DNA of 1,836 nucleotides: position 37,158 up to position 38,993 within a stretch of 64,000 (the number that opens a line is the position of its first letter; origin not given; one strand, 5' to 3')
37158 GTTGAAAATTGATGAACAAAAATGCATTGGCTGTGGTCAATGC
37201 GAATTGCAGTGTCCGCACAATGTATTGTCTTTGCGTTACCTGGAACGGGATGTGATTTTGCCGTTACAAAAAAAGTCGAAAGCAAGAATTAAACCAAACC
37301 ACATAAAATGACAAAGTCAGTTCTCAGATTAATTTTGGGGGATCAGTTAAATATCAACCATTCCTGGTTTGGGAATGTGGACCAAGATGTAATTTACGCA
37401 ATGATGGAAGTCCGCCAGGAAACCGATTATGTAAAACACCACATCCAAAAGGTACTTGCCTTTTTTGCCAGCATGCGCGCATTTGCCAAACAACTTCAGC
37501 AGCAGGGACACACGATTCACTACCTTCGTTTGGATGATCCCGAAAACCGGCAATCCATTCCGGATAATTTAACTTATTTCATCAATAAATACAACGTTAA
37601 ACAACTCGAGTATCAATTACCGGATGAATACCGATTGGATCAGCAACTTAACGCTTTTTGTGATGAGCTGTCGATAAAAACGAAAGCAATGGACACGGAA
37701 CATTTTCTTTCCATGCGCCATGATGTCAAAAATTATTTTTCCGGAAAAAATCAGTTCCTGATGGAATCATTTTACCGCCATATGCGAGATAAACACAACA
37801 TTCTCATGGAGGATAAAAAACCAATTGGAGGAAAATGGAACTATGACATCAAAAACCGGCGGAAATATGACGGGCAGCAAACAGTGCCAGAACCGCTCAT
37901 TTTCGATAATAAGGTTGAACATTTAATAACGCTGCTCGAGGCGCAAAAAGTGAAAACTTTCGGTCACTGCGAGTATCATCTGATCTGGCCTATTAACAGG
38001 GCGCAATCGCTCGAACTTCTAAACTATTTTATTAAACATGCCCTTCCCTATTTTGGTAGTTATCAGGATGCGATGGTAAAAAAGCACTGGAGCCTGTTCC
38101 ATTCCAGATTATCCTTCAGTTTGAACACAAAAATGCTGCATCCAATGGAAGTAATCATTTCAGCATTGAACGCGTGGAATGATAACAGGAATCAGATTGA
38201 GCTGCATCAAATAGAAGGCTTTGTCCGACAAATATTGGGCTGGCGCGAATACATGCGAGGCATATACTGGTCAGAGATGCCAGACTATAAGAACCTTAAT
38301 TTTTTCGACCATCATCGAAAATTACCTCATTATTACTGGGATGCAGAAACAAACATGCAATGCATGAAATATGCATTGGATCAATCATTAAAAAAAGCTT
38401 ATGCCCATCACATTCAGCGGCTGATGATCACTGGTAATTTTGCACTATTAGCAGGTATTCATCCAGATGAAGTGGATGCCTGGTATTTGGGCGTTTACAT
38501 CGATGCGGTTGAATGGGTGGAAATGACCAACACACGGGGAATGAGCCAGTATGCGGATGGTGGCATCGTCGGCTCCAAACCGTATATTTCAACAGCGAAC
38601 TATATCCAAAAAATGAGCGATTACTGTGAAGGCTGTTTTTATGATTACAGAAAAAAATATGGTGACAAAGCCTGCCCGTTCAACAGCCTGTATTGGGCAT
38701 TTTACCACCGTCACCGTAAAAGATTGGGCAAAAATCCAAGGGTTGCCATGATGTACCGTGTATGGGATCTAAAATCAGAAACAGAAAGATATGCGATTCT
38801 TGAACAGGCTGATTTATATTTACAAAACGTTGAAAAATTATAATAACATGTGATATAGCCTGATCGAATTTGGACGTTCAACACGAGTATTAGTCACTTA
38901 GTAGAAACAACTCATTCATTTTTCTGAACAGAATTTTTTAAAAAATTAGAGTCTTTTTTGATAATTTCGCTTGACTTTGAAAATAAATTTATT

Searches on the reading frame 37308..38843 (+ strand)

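Call 3: search_protein_families(library=pfam, proteins=[window:37308-38843:+])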
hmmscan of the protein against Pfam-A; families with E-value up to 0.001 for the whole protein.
window:37308-38843:+ (511 aa): 1 family
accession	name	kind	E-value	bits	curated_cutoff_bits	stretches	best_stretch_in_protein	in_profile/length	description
PF04244.19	DPRP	-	9.5e-78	261.5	22.1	1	7-222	1-220/224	Deoxyribodipyrimidine photo-lyase-related protein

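Call 52: search_protein_families(library=ncbifam, proteins=[window:37308-38843:+], max_evalue=0.001)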
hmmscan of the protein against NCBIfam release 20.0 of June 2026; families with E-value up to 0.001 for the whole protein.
window:37308-38843:+ (511 aa): 0 families
